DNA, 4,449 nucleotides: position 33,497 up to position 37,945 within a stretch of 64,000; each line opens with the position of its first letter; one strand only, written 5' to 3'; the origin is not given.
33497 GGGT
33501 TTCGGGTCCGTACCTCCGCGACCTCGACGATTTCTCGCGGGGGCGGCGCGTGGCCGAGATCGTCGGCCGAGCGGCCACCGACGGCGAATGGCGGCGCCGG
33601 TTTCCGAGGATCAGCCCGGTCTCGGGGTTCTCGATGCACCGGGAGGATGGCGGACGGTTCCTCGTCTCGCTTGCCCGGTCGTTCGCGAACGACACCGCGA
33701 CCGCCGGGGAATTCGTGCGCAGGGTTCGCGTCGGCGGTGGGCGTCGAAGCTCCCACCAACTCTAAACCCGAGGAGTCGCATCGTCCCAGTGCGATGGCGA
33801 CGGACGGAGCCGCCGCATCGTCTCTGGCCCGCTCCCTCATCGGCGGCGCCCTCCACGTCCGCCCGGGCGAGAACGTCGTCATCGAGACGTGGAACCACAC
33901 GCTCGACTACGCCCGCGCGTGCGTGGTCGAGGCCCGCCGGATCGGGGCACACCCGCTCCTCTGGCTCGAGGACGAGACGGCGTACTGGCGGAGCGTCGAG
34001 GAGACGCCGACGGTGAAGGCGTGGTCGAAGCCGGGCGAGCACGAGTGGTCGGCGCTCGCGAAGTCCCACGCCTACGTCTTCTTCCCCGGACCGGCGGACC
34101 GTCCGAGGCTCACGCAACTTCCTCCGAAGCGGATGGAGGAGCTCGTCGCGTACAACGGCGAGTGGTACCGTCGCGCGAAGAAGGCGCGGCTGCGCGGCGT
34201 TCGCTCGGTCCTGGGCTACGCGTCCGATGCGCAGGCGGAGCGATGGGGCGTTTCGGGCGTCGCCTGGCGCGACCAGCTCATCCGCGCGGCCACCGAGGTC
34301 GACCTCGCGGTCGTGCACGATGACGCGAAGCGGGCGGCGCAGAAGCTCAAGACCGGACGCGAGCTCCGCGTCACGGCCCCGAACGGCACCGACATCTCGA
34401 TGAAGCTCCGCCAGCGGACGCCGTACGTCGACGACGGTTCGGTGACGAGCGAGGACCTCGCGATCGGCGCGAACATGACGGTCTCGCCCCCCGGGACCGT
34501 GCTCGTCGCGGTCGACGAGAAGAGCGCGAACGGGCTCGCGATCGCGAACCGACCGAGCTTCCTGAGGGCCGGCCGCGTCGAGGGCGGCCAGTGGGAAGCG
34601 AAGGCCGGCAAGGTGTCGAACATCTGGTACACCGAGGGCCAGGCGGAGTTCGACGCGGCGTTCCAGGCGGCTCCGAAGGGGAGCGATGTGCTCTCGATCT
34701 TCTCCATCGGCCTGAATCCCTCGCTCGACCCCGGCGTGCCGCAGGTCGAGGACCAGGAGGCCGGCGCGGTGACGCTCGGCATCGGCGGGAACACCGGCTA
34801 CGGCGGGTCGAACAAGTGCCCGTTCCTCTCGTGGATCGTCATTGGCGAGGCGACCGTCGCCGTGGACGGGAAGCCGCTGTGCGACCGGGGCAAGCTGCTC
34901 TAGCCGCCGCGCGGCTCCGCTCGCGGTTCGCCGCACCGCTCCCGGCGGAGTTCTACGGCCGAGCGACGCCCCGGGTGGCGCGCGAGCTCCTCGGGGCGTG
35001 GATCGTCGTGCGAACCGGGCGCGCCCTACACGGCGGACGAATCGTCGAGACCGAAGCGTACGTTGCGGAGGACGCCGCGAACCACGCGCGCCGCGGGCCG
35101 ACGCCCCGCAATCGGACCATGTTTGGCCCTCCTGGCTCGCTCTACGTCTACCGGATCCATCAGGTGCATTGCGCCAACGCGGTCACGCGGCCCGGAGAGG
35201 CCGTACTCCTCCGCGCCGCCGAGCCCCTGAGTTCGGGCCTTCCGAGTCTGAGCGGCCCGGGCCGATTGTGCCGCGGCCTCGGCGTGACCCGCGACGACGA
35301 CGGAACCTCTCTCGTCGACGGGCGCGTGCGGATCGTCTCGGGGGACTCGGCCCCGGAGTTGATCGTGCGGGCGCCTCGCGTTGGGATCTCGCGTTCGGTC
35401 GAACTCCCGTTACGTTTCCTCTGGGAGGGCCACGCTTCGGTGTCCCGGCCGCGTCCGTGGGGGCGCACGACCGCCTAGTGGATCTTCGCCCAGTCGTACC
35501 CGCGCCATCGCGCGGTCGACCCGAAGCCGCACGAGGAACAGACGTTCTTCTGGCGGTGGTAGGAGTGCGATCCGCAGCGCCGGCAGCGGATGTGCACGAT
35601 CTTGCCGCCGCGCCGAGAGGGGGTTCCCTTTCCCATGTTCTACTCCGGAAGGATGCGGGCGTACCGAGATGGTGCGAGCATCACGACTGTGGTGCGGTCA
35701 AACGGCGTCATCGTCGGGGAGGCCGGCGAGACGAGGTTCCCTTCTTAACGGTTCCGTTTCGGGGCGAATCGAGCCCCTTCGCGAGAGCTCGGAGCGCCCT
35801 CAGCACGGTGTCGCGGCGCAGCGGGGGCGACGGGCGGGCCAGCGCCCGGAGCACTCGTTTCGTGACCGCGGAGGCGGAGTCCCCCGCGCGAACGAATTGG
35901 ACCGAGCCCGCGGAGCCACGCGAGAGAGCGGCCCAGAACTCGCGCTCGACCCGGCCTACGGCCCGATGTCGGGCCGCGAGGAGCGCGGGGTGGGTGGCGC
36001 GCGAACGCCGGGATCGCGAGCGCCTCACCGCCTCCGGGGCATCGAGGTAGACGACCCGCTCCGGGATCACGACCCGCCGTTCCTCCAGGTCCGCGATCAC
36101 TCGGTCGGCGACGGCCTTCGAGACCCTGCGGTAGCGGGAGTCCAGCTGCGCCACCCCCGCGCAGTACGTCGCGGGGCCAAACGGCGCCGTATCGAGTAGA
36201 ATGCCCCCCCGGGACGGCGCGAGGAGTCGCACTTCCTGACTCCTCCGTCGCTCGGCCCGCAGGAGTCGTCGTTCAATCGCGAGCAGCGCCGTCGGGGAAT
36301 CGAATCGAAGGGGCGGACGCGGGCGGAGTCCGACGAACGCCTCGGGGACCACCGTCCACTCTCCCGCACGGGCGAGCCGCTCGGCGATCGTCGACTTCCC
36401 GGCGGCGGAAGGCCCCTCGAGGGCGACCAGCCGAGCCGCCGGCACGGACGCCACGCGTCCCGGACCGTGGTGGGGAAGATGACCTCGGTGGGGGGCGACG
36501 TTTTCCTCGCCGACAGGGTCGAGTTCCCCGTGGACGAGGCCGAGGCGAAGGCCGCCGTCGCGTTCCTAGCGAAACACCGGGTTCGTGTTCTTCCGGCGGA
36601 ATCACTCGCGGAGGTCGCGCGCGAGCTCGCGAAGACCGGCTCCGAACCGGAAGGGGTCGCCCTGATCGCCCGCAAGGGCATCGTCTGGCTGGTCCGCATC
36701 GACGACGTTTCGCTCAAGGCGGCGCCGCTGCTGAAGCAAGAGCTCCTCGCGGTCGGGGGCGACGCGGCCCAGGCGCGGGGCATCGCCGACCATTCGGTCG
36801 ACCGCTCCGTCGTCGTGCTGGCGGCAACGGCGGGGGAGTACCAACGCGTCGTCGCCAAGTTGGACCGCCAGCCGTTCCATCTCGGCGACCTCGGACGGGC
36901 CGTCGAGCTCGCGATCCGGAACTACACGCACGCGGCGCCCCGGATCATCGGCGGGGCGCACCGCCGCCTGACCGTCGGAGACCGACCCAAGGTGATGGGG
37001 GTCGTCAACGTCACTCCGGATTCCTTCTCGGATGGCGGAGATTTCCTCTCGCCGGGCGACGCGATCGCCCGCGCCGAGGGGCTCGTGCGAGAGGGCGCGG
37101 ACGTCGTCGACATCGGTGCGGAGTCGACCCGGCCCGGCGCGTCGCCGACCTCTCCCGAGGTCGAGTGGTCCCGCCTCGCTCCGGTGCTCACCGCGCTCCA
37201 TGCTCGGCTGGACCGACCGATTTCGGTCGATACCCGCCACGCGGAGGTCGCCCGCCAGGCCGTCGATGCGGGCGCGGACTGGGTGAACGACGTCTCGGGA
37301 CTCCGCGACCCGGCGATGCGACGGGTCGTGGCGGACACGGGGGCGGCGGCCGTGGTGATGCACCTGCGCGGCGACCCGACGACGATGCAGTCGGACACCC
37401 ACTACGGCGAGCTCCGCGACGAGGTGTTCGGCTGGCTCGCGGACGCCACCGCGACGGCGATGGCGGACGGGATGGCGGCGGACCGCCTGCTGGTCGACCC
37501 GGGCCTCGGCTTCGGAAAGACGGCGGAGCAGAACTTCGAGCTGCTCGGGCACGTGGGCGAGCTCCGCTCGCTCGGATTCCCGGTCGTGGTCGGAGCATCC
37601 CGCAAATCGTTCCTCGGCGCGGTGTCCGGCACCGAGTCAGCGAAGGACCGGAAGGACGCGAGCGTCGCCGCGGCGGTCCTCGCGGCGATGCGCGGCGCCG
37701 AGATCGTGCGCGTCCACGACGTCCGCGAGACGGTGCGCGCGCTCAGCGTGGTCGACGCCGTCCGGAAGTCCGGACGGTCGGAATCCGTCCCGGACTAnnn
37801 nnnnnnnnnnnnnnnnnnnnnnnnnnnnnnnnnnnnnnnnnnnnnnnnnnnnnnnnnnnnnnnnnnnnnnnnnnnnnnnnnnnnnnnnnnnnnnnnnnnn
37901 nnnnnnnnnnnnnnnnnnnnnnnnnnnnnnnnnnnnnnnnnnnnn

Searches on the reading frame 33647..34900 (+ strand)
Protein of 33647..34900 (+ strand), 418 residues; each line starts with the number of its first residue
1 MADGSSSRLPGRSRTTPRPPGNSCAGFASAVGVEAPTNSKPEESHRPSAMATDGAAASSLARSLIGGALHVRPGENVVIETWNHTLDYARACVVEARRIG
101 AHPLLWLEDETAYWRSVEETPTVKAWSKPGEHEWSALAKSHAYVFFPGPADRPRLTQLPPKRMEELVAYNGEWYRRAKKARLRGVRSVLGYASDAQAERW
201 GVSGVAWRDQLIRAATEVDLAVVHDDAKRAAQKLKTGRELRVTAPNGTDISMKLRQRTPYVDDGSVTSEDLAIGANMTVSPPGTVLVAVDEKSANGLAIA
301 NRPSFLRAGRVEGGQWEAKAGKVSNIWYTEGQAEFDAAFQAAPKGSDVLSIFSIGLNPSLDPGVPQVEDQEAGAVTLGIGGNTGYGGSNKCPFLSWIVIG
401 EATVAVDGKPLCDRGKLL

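Call 80: search_protein_families(library=pfam, proteins=[window:33647-34900:+], max_evalue=0.001)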
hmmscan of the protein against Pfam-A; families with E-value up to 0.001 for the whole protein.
window:33647-34900:+ (418 aa): 1 family
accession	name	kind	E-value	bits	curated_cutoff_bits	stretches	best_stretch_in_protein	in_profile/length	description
PF02073.20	Peptidase_M29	-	2.7e-11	43.4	27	1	59-350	7-313/406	Thermophilic metalloprotease (M29)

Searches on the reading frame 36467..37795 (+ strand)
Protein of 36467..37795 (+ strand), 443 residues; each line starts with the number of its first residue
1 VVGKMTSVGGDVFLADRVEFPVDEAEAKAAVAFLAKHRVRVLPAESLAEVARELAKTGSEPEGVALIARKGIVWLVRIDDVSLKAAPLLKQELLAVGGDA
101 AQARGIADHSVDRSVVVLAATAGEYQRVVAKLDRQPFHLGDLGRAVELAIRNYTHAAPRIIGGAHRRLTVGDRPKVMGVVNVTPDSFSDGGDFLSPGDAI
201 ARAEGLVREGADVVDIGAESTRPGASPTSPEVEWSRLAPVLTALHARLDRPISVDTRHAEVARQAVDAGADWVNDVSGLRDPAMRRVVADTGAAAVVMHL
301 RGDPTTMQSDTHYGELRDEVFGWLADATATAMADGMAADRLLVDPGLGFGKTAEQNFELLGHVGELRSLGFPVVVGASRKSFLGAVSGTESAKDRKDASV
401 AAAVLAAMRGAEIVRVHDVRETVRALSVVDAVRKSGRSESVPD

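Call 80: search_protein_families(library=pfam, proteins=[window:36467-37795:+], max_evalue=0.001)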
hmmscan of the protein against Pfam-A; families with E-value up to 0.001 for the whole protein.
window:36467-37795:+ (443 aa): 1 family
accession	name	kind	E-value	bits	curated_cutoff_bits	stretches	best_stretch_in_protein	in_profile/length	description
PF00809.28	Pterin_bind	-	4.2e-81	272.6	25.5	1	177-417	1-244/244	Pterin binding enzyme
